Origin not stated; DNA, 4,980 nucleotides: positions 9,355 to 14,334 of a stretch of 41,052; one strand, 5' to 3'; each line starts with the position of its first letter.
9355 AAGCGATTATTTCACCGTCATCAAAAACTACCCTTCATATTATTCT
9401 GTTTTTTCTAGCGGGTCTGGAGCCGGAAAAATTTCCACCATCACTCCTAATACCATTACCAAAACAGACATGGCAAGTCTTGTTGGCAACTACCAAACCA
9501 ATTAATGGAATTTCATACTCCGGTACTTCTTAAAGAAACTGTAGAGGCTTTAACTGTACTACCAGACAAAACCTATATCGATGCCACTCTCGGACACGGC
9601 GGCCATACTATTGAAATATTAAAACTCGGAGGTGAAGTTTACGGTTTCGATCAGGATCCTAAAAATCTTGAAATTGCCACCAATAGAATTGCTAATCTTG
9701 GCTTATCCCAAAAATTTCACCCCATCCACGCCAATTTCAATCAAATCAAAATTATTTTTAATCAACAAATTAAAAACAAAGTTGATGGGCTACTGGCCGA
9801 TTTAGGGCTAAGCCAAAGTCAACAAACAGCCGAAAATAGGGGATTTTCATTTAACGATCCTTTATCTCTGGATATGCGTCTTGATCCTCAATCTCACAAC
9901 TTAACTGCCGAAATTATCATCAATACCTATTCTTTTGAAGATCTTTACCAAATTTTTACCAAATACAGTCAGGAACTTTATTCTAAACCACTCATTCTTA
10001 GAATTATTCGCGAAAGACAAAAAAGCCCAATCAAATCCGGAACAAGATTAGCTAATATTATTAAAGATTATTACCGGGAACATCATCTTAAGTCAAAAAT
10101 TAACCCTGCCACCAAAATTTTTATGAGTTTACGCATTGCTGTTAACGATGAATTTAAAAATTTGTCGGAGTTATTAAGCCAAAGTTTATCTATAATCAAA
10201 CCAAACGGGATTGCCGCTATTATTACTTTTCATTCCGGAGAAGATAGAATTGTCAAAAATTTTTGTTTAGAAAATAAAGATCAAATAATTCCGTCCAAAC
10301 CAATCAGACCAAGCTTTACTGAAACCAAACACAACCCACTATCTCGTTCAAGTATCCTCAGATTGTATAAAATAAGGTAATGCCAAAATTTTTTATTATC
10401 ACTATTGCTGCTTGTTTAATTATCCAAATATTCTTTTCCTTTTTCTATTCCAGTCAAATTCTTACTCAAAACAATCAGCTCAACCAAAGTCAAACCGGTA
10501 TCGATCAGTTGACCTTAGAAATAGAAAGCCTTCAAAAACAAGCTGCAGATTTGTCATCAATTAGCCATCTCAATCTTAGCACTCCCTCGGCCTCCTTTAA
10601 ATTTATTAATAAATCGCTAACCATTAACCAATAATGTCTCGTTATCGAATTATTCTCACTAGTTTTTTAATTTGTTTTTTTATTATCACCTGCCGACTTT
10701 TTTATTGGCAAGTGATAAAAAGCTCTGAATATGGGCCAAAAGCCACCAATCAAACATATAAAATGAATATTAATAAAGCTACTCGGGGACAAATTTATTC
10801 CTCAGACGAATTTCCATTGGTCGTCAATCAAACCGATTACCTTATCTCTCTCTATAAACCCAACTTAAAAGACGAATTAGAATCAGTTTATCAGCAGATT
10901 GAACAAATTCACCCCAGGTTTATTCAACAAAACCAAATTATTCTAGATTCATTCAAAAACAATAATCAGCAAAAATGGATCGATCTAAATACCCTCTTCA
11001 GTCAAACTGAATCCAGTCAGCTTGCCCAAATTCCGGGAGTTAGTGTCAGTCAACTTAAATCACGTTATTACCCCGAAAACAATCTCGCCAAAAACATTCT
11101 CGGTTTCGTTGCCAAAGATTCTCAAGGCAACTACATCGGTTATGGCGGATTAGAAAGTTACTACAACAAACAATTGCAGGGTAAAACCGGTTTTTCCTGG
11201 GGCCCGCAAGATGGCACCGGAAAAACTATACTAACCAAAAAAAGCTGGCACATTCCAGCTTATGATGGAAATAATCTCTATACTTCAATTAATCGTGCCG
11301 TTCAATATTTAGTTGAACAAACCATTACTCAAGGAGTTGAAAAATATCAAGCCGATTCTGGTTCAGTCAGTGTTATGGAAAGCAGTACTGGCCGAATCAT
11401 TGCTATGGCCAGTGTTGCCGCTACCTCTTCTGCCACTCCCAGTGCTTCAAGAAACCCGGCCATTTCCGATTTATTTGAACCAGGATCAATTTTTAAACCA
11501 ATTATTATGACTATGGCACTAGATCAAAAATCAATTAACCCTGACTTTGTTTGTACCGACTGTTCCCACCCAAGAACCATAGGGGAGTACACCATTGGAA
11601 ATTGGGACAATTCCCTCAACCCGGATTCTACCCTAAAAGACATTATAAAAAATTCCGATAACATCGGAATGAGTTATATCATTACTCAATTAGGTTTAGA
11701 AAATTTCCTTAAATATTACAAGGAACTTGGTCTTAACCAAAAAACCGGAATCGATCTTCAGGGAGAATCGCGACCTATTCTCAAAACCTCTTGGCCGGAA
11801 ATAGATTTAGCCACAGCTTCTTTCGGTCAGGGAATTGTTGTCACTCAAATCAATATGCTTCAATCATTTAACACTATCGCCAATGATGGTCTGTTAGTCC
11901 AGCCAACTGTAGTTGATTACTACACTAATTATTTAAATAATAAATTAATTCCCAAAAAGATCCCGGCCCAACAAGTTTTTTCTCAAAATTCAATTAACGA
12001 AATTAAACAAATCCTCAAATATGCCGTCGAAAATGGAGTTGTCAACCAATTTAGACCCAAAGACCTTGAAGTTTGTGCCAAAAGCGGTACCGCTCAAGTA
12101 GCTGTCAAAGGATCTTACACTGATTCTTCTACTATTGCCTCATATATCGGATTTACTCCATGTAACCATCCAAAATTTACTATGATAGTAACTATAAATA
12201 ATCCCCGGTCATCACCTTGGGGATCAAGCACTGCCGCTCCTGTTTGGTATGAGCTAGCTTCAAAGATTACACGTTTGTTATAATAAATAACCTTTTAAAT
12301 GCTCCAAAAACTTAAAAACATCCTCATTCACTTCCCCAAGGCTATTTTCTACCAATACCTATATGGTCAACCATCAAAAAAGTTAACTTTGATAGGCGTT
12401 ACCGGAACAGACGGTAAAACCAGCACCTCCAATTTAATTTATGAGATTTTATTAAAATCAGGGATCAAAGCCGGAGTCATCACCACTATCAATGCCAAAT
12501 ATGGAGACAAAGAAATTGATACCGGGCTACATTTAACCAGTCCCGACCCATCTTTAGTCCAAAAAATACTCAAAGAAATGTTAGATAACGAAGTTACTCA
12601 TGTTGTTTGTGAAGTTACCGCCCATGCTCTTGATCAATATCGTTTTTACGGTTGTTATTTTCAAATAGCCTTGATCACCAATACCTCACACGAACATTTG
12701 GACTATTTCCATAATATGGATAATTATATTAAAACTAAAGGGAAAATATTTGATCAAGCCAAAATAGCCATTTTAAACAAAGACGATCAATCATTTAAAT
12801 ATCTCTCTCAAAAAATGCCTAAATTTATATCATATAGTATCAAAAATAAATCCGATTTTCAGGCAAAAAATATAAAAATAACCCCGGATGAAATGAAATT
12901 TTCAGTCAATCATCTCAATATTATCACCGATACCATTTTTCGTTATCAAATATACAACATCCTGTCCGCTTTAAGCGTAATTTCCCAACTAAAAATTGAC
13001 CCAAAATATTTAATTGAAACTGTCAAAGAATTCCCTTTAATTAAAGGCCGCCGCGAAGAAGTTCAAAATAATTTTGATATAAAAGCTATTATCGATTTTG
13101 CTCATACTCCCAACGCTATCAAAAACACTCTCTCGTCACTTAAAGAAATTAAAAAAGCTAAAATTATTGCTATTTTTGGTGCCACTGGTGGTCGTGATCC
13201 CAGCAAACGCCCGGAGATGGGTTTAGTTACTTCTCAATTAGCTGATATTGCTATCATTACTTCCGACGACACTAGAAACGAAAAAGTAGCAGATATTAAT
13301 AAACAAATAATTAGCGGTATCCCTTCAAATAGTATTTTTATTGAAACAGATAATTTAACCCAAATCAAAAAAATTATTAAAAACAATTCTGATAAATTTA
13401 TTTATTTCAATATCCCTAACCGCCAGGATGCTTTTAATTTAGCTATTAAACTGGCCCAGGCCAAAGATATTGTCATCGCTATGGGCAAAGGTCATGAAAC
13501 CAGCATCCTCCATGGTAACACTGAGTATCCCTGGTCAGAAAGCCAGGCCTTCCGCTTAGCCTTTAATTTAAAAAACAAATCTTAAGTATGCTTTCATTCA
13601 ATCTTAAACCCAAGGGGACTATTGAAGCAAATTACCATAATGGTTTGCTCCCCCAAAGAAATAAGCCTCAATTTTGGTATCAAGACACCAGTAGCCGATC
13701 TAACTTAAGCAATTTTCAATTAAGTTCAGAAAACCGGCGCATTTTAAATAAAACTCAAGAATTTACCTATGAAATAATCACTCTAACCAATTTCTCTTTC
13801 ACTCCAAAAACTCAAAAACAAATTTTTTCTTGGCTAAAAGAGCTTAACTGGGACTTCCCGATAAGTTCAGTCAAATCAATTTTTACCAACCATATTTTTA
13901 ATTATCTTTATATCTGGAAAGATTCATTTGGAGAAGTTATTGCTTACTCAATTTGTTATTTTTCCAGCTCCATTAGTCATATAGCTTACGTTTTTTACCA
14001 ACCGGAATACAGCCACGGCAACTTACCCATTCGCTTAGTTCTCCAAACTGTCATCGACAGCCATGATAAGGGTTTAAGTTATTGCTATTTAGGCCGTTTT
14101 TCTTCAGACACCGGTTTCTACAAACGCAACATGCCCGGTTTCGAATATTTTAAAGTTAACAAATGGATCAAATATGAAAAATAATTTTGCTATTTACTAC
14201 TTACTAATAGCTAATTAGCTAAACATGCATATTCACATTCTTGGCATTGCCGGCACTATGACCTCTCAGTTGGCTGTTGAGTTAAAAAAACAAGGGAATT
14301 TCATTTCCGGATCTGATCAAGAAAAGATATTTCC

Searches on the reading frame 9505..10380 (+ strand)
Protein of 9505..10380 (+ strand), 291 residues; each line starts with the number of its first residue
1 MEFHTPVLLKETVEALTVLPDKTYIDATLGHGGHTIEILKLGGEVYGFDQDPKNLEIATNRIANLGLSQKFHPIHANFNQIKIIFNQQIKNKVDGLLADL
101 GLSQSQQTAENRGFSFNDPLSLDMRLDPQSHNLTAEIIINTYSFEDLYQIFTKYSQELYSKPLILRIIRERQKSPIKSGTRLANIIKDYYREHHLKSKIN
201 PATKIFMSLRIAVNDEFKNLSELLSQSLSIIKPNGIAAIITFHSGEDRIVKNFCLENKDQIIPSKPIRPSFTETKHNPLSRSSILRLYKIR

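Call 8: search_protein_families(library=pfam, proteins=[window:9505-10380:+], max_evalue=0.001)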
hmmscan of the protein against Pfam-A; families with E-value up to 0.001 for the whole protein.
window:9505-10380:+ (291 aa): 4 families
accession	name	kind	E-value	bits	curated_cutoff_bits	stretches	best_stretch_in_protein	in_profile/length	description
PF01795.25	Methyltransf_5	-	3.3e-79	267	27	1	3-289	3-307/309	MraW methylase family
PF13847.12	Methyltransf_31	-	8.5e-05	22.7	27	0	21-94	4-76/145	Methyltransferase domain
PF09445.16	Methyltransf_15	-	0.0005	20.1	22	1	23-84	3-61/165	RNA cap guanine-N2 methyltransferase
PF13649.12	Methyltransf_25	-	0.00092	20.3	27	0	26-82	3-59/97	Methyltransferase domain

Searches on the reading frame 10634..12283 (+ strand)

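Call 8: search_protein_families(library=pfam, proteins=[window:10634-12283:+], max_evalue=0.001)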
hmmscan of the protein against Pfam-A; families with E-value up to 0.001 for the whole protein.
window:10634-12283:+ (549 aa): 2 families
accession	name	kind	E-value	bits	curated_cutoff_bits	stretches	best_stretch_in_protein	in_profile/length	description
PF00905.27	Transpeptidase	-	7e-58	196.6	22.1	1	243-541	1-297/299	Penicillin binding protein transpeptidase domain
PF03717.20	PBP_dimer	-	1.2e-18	68.6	24.4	1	48-200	3-177/180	Penicillin-binding Protein dimerisation domain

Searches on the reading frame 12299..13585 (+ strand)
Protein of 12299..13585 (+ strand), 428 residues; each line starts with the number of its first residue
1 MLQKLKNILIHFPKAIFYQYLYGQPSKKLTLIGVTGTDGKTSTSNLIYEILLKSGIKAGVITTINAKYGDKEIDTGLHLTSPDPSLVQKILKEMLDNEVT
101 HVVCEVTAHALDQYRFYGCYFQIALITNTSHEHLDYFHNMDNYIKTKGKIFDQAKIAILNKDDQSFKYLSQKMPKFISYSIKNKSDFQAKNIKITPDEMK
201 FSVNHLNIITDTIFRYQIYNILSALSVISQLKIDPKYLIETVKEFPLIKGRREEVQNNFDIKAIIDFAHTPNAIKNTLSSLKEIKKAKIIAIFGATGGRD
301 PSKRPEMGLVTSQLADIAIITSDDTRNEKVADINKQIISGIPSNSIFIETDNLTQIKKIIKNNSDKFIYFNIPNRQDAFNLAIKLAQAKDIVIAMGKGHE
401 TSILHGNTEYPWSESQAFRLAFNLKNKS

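Call 8: search_protein_families(library=pfam, proteins=[window:12299-13585:+], max_evalue=0.001)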
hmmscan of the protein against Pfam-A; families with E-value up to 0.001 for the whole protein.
window:12299-13585:+ (428 aa): 2 families
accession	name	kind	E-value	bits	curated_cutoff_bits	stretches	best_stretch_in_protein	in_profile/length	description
PF08245.18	Mur_ligase_M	-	2.3e-43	148.9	24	1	34-227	1-199/200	Mur ligase middle domain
PF02875.26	Mur_ligase_C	-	5.1e-24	86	28.4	1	250-398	1-127/127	Mur ligase, glutamate ligase domain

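Call 27: search_protein_families(library=ncbifam, proteins=[window:12299-13585:+], max_evalue=0.01)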
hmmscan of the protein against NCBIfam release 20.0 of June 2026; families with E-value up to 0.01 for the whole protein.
window:12299-13585:+ (428 aa): 29 families (the best 25 are shown)
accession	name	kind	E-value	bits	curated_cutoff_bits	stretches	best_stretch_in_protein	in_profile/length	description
NF001126.0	PRK00139.1-4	equivalog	4.7e-105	351.9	373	1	17-419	92-479/486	UDP-N-acetylmuramoyl-L-alanyl-D-glutamate--2,6-diaminopimelate ligase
TIGR01085.1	murE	subfamily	1.1e-104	350.9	257.3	2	19-364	75-436/472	UDP-N-acetylmuramyl-tripeptide synthetase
NF001124.0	PRK00139.1-2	equivalog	6.8e-94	315.4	476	1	19-424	101-494/500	UDP-N-acetylmuramoyl-L-alanyl-D-glutamate--2,6-diaminopimelate ligase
NF008896.0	PRK11929.1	equivalog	1.3e-90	304.6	1023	1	21-423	104-499/965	bifunctional UDP-N-acetylmuramoyl-L-alanyl-D-glutamate--2,6-diaminopimelate ligase MurE/UDP-N-acetylmuramoyl-tripeptide--D-alanyl-D-alanine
NF001123.0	PRK00139.1-1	equivalog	4.9e-70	236.6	586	2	20-364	98-454/493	UDP-N-acetylmuramoyl-L-alanyl-D-glutamate--2,6-diaminopimelate ligase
NF010628.0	PRK14022.1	equivalog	4.8e-56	190.5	536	1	16-362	98-442/483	UDP-N-acetylmuramoyl-L-alanyl-D-glutamate--L-lysine ligase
NF001130.0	PRK00139.2-4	equivalog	5.6e-33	114.4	715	2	15-170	95-254/516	UDP-N-acetylmuramoyl-L-alanyl-D-glutamate--2,6-diaminopimelate ligase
TIGR01082.1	murC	equivalog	4.3e-27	95.3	335.1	2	119-293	166-352/449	UDP-N-acetylmuramate--L-alanine ligase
TIGR02068.2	cya_phycin_syn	equivalog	9.1e-27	93.4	850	1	20-362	469-837/862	cyanophycin synthetase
NF001129.0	PRK00139.2-3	equivalog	1.1e-26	93.4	762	1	16-412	105-504/517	UDP-N-acetylmuramoyl-L-alanyl-D-glutamate--2,6-diaminopimelate ligase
TIGR01087.1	murD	equivalog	6.8e-24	84.7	211.95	2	92-296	145-349/441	UDP-N-acetylmuramoyl-L-alanine--D-glutamate ligase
NF010623.0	PRK14016.1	subfamily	1.3e-22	79.8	877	1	25-362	475-839/871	cyanophycin synthetase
NF001127.0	PRK00139.2-1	equivalog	3.3e-21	75.6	997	2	19-241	99-321/520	UDP-N-acetylmuramoyl-L-alanyl-D-glutamate--2,6-diaminopimelate ligase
TIGR01143.1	murF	subfamily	1.2e-20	73.9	288.6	1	122-295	151-333/418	UDP-N-acetylmuramoyl-tripeptide--D-alanyl-D-alanine ligase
NF053645.1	pMurC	equivalog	3.1e-19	69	560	2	183-346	284-441/492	pseudomurein biosynthesis peptide ligase pMurC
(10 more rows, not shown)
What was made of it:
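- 12299..13585 (+): MurE lacking the N-terminal domain, with DDTR in place of the DNPR motif (context). TIGR01085 scores 351 bits against a cut-off of 257, with the match starting at model position 75 (call 27).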

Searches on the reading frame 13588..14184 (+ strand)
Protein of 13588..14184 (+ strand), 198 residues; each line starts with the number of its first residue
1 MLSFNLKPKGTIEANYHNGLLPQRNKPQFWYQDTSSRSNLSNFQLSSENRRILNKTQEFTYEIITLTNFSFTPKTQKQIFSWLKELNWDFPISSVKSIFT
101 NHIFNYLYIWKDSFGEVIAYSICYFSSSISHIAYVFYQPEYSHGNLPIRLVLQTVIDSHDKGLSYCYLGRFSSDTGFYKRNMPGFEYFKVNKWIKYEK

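Call 3: search_protein_families(library=pfam, proteins=[window:13588-14184:+], max_evalue=0.1)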
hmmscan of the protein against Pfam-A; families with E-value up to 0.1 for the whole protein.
window:13588-14184:+ (198 aa): 1 family
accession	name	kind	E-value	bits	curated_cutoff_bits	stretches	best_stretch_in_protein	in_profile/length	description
PF04377.21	ATE_C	-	0.0009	20.3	25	1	110-171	43-102/122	Arginine-tRNA-protein transferase, C terminus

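Call 4: search_protein_families(library=ncbifam, proteins=[window:13588-14184:+], max_evalue=0.1)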
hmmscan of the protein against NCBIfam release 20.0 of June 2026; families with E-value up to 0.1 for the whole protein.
window:13588-14184:+ (198 aa): 6 families
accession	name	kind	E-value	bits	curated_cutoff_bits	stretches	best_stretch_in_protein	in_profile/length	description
NF002343.0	PRK01305.1-4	equivalog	1.2e-05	24.7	267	1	115-197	161-245/256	arginyltransferase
NF002346.0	PRK01305.2-3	equivalog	2e-05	24.2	170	1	35-174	80-221/247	arginyltransferase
NF002341.0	PRK01305.1-1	equivalog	0.00065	19.5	252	1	118-197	160-241/247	arginyltransferase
NF002344.0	PRK01305.2-1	equivalog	0.00068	19.4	252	1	35-174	64-208/241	arginyltransferase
NF002345.0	PRK01305.2-2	equivalog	0.0019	18.3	246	1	37-170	70-203/230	arginyltransferase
NF002342.0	PRK01305.1-3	equivalog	0.0042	16.7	205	1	115-196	155-238/239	arginyltransferase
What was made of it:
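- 13588..14184 (+): ATE_C-like protein (arginyl/leucyl-tRNA-protein-transferase-like), 198 aa, lying between murE and the murC-like gene. This is context and a possible accessory part in murD-less lineages. Pfam ATE_C E 9e-4, and NCBIfam arginyltransferase models score E about 1e-5; all are below their cut-offs (calls 3, 4).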
